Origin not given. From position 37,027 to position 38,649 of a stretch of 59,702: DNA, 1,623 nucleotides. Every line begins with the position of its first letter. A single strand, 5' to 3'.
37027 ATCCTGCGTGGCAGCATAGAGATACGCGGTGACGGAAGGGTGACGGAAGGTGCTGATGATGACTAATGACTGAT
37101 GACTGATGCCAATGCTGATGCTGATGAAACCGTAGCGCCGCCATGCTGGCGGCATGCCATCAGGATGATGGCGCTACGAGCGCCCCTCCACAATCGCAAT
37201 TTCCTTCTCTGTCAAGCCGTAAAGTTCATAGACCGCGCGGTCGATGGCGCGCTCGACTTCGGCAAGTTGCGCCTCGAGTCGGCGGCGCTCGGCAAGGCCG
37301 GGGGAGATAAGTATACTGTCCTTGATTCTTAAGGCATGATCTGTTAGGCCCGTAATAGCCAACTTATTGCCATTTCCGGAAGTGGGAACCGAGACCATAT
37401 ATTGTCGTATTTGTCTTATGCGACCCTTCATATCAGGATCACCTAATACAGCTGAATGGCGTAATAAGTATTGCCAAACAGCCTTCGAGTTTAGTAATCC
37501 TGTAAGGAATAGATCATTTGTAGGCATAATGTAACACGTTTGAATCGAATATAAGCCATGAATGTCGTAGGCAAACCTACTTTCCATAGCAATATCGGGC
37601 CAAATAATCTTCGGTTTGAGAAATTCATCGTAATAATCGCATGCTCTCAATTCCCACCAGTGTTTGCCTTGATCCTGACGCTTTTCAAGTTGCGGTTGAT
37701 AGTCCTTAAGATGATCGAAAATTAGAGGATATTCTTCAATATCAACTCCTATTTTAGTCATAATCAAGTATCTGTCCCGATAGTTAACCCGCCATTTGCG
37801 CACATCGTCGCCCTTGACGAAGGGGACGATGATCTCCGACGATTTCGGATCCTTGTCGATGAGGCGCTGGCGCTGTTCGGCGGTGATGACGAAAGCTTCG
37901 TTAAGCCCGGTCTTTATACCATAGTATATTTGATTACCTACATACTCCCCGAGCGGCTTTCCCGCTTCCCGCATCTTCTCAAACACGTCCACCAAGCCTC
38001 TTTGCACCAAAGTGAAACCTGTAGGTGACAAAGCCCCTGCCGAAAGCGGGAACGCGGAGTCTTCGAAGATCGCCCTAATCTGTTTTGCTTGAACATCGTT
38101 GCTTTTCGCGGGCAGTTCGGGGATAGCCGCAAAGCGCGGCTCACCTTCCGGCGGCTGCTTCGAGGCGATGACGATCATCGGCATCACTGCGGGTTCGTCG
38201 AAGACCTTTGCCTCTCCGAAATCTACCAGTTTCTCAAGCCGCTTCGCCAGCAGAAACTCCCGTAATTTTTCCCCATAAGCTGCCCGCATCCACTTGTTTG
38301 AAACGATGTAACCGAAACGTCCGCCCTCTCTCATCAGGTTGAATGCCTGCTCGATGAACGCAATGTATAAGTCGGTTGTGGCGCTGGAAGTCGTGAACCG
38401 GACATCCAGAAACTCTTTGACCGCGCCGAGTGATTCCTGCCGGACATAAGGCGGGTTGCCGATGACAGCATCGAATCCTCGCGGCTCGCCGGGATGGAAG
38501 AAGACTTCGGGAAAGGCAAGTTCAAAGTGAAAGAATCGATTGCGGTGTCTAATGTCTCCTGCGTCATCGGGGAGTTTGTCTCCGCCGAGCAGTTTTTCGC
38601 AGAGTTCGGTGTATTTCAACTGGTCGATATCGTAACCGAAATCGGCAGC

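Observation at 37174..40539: Type IIG RM enzyme with a compositionally mosaic (AT-rich) C-terminal target-recognition region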

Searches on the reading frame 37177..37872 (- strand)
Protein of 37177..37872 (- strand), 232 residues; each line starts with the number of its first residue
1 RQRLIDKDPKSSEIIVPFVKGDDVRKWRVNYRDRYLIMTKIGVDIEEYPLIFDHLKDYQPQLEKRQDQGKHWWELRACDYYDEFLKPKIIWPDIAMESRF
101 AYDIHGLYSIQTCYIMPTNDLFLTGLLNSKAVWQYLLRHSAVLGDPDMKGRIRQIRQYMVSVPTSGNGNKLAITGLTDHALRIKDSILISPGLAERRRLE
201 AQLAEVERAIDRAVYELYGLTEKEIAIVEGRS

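Call 17: find_homologous_proteins(query=window:37177-37872:-, max_evalue=0.00001)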
Query window:37177-37872:- (232 aa): 202 proteins with E <= 0.00001 among 684 candidates; the best 120 are listed.
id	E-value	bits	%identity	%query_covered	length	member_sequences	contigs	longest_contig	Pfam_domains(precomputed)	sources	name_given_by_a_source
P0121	5.1e-111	388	75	100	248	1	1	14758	PF12950.14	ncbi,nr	ncbi:MAG: restriction endonuclease, partial [Calditrichaeota bacterium]|nr:restriction endonuclease 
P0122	3.3e-83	297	58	100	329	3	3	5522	PF12950.14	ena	-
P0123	9.7e-71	256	52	100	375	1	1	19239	PF12950.14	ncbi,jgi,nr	ncbi:MAG: hypothetical protein FJY65_04180 [Calditrichaeota bacterium]|nr:hypothetical protein [Cald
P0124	5.1e-66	241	53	100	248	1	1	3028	PF12950.14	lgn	-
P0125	3.2e-64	235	48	99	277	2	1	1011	PF12950.14,PF20466.4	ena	-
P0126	5.2e-64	234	48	97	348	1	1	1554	PF12950.14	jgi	jgi:hypothetical protein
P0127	1.2e-60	223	48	99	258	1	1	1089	PF12950.14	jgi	jgi:hypothetical protein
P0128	3.8e-57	212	54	70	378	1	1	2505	PF12950.14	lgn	-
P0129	8.2e-57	211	51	79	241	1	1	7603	PF12950.14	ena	-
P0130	1.0e-55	207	48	95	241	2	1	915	PF12950.14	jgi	-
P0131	6.8e-55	204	43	97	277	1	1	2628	PF12950.14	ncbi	-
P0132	7.4e-55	204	45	100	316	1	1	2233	PF12950.14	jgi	jgi:hypothetical protein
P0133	7.6e-55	204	46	96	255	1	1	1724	PF12950.14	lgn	-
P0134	8.1e-55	204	46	95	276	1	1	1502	PF12950.14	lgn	-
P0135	1.1e-54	204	45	99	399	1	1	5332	PF07669.18,PF12950.14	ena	-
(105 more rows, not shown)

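Call 18: find_encoding_contigs(protein=P0121, flank=10000, max_places=3)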
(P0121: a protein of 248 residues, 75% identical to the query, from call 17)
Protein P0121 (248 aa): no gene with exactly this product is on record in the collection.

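Call 22: find_related_loci(query=A1, collection=genome_contigs, flank=6000)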
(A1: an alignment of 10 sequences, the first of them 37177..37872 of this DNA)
Query A1 (232 aa) in genome_contigs; peptide patterns used: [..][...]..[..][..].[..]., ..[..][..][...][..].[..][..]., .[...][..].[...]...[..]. (x = any residue, [..] = any of these).
600 stretches matched a pattern (row limit reached: there are more); 532 encode a relative of the query (tblastn E <= 1e-3); the best 80 are kept; 80 distinct loci.
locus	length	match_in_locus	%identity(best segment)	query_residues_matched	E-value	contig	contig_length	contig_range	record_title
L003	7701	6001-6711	48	1-229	8e-72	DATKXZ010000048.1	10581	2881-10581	MAG TPA_asm: Desulfobacteria bacterium isolate SMAG_U14206 k141_4297451, whole genome shotgun sequence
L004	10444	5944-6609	50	1-220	2e-71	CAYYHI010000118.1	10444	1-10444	MAG TPA_asm: uncultured bacterium isolate binchicken_co100_320 genome assembly, contig: NODE_10261_length_10444_cov_5.26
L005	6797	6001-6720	53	1-231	2e-79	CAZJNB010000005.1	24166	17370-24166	MAG TPA_asm: uncultured bacterium isolate SRP216583_co1_263 genome assembly, contig: NODE_1527_length_24166_cov_7.282693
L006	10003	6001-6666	49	1-220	6e-68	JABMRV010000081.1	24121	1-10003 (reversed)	MAG: bacterium isolate bin.11 k141_2565969, whole genome shotgun sequence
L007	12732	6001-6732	46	1-230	1e-66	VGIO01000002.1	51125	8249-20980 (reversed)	MAG: Calditrichaeota bacterium isolate K_DeepCast_250m_m2_227 K_DeepCast_250m_m2_227_Ga0194125_10000885, whole genome sh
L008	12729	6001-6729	46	1-230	3e-66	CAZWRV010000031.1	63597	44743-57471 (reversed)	MAG TPA_asm: uncultured Victivallaceae bacterium isolate binchicken_co135_207 genome assembly, contig: NODE_1031_length_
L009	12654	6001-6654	48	1-229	8e-66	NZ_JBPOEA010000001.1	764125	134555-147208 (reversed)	Fodinibius sp. SL11 SL11_contig_1, whole genome shotgun sequence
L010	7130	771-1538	45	1-232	2e-63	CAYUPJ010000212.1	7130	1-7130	MAG TPA_asm: uncultured Anaerolineae bacterium isolate binchicken_co91_444 genome assembly, contig: NODE_14599_length_71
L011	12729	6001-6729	44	1-230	1e-61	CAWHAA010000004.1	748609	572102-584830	MAG: uncultured Spirochaetota bacterium isolate MFD04716.bin.2.40 genome assembly, contig: contig_13388, whole genome sh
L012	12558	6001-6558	51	1-184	5e-61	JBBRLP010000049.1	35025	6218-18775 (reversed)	MAG: Chthonomonadales bacterium isolate La1_maxbin2.052 LA1C_X2.052_k141_930155L_35025_cov_17.0495, whole genome shotgun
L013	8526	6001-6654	46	1-229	3e-61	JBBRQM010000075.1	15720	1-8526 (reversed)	MAG: Pyrinomonadales bacterium isolate metawrap_la1_44 W_la1_44_k141_342584L_15720_cov_14.0904, whole genome shotgun seq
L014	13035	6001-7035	57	1-232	1e-60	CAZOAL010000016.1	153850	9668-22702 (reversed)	MAG TPA_asm: uncultured bacterium isolate SRP119689_co1_304 genome assembly, contig: NODE_67_length_153850_cov_26.512845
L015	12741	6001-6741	47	1-230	6e-60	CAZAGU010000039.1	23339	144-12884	MAG TPA_asm: uncultured bacterium isolate SRP191223_co2_100 genome assembly, contig: NODE_1009_length_23339_cov_6.201082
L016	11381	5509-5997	55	1-163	4e-60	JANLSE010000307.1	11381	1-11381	MAG: Roseiflexaceae bacterium isolate OTE_25_metabat_459 OTE_25_k141_3699750, whole genome shotgun sequence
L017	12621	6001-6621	48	1-220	5e-59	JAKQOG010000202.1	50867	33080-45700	MAG: Candidatus Hydrogenedentota bacterium isolate USDV_metabat.86 k141_1672217, whole genome shotgun sequence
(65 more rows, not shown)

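Call 30: list_cluster_members(proteins=[P0121, P0031, P0123, P0001, P0122])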
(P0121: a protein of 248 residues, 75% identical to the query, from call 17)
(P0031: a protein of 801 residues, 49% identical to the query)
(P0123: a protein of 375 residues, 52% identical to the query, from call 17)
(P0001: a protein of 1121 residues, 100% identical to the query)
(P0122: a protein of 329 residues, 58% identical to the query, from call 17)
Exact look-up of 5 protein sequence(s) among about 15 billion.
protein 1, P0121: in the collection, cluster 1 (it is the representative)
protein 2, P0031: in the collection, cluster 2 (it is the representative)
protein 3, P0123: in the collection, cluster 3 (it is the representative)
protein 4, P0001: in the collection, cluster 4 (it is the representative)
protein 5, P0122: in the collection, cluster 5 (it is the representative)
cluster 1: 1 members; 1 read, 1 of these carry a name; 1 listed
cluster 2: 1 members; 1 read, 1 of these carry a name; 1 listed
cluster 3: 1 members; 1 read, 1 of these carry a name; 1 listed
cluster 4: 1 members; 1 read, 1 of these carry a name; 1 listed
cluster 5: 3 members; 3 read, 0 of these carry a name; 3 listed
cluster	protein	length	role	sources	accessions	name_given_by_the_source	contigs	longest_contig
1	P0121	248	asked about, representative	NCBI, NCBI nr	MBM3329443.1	MAG: restriction endonuclease, partial [Calditrichaeota bacterium] | restriction endonuclease [Calditrichota bacterium]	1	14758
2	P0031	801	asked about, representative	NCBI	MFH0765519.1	MAG: Eco57I restriction-modification methylase domain-containing protein, partial ...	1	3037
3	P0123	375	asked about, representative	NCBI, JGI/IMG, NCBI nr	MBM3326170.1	MAG: hypothetical protein FJY65_04180 [Calditrichaeota bacterium] | hypothetical protein [Calditrichota bacterium]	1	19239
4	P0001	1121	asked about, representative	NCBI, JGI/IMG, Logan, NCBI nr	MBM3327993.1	MAG: hypothetical protein FJY67_00780 [Calditrichaeota bacterium] | hypothetical protein [Calditrichota bacterium]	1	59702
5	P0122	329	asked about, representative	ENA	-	-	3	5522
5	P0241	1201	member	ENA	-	-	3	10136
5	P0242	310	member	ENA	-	-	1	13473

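Call 31: find_related_loci(query=window:37177-37872:-, collection=metagenome_contigs, flank=6000)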
Query window:37177-37872:- (232 aa) in metagenome_contigs; peptide patterns used: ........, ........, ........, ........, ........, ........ (x = any residue, [..] = any of these).
599 stretches matched a pattern (row limit reached: there are more); 346 encode a relative of the query (tblastn E <= 1e-3); the best 80 are kept; 80 distinct loci.
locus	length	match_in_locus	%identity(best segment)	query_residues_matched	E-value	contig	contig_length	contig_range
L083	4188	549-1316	47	1-232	2e-66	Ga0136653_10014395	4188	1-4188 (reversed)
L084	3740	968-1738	43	1-231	3e-60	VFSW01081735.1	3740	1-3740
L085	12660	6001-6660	43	1-229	4e-60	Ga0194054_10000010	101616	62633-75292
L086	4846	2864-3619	45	1-230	1e-59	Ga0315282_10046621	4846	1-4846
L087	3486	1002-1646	45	1-231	3e-59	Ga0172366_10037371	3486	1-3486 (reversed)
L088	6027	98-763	45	1-230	8e-59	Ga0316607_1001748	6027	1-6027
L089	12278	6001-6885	53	1-231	3e-58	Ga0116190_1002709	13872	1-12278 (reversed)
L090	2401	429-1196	44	1-231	8e-59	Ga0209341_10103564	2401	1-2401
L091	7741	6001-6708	44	1-229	6e-58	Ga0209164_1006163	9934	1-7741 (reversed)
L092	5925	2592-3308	44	1-232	8e-58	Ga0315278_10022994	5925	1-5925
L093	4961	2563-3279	44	1-232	8e-58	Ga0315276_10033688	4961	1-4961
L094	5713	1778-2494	44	1-232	9e-58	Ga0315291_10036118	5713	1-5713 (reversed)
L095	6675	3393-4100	44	1-229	6e-58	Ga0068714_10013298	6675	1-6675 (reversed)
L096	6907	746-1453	43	1-229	4e-57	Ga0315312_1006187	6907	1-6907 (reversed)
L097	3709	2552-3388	39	1-221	1e-56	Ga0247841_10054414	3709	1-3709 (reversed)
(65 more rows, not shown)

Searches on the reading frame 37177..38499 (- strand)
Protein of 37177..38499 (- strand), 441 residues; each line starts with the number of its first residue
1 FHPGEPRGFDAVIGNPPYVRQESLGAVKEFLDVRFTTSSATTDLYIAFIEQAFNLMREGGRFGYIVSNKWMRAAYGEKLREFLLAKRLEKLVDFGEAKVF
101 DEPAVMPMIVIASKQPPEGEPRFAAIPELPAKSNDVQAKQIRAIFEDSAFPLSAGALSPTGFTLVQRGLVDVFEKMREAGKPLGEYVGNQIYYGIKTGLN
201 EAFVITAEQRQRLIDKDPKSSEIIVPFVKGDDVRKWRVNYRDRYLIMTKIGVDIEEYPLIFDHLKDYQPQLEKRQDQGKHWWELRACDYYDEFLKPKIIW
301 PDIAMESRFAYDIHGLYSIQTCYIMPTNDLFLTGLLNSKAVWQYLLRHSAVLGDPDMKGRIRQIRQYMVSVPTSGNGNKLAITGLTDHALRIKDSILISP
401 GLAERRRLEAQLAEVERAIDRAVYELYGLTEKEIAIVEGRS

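Call 41: search_solved_structures(query=window:37177-38499:-, max_evalue=0.001, show_alignments=2)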
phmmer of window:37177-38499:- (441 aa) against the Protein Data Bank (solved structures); distinct sequences matched with E-value up to 0.001: 10.
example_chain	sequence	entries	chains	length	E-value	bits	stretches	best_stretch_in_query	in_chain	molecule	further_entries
7qw5_A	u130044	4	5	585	1e-22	83.8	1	7-372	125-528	Modification methylase BseCI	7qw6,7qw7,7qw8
8cxz_A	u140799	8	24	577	5e-15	58.5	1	9-326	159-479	Site-specific DNA-methyltransferase (adenine-specific)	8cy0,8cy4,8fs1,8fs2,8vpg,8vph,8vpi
7lni_A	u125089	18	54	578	5e-15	58.5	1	9-326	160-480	Site-specific DNA-methyltransferase (adenine-specific)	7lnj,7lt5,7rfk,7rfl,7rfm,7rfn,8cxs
9ewz_C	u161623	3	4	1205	1.1e-06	31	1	8-87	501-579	Adenine-specific methyltransferase BrxX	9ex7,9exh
8zek_A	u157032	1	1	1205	1.1e-06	31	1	8-87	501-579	site-specific DNA-methyltransferase (adenine-specific)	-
8c45_A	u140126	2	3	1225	2.6e-06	29.7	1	8-87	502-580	site-specific DNA-methyltransferase (adenine-specific)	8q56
1g38_A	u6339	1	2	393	3.8e-06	29.2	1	3-110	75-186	MODIFICATION METHYLASE TAQI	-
2ibs_A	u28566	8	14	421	4.3e-06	29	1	3-110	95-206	Modification methylase TaqI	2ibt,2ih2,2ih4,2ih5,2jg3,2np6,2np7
1aqi_A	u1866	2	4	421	4.3e-06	29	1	3-110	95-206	ADENINE-N6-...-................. TAQI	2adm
1aqj_A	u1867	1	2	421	4.3e-06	29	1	3-110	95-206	ADENINE-N6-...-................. TAQI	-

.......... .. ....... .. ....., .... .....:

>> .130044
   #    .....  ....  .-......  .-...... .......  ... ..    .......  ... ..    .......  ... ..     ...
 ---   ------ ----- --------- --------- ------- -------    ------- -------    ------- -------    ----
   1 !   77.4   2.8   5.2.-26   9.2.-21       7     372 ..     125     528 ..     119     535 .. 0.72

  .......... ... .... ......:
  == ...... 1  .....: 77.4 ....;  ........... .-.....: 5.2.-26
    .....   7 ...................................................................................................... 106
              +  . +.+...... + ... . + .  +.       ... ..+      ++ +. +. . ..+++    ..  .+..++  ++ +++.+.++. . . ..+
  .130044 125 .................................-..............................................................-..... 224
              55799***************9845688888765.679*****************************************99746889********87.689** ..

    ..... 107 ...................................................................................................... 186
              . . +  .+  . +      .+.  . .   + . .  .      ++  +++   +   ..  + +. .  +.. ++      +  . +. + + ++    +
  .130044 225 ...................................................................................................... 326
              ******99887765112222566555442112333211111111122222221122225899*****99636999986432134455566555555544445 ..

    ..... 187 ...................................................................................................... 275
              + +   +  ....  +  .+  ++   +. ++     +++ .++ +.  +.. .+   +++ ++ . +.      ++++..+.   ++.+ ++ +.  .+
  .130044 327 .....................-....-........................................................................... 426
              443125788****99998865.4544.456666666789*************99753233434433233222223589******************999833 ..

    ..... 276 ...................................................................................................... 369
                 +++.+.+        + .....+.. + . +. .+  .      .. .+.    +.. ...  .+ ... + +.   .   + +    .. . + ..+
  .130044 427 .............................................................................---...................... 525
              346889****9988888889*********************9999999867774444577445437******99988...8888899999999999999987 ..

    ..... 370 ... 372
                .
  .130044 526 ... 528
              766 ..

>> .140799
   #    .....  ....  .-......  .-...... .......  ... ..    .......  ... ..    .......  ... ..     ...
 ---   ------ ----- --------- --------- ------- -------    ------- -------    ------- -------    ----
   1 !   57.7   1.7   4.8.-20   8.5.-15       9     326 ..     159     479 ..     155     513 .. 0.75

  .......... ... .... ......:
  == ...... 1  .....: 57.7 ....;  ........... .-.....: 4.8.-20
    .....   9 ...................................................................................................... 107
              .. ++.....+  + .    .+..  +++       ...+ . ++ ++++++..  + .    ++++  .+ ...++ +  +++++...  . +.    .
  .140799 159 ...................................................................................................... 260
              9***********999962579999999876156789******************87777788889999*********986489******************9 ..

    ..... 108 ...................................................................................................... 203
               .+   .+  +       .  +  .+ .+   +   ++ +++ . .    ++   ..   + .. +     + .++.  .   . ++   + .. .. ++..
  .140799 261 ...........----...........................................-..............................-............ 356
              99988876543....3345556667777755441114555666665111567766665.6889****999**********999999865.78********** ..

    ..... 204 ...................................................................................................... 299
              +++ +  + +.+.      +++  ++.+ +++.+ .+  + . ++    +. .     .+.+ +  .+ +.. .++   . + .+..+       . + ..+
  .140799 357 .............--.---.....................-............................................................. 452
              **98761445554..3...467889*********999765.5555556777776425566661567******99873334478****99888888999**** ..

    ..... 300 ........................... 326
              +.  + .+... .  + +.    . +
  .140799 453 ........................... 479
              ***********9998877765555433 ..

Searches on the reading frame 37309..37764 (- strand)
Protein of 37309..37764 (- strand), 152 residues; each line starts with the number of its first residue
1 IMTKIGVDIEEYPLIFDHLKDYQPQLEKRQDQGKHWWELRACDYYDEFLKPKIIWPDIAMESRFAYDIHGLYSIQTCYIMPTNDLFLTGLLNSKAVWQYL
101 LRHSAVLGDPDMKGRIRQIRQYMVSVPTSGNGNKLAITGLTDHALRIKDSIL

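Call 83: search_protein_representatives(protein=window:37309-37764:-)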
Query: 152 residues. Proteins with E-value up to 0.001 (for the whole library): 3191; up to 1e-10: 1501; up to 1e-30: 65. The best 150 are listed.
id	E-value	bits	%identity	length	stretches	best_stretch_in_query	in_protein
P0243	3.8e-46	173.1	59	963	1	1-128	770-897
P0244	1.2e-42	161.8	55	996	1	1-129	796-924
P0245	1.9e-42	161.1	56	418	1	1-138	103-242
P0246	4.3e-42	160.0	60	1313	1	2-127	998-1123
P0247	6.5e-42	159.4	50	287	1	1-149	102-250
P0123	2.3e-41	157.6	54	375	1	1-128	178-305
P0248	9.9e-41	155.5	56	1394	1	2-128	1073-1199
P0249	2.3e-40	154.3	54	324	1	1-128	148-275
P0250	6.2e-40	153.0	48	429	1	1-149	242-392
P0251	2.4e-39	151.1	51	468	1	1-133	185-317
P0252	5.4e-39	149.9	54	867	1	1-127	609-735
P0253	1.1e-38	148.8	55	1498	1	2-127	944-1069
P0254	3.8e-38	147.1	53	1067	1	1-129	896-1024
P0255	8.2e-38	146.1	49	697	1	1-135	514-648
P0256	1.1e-37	145.6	49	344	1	1-143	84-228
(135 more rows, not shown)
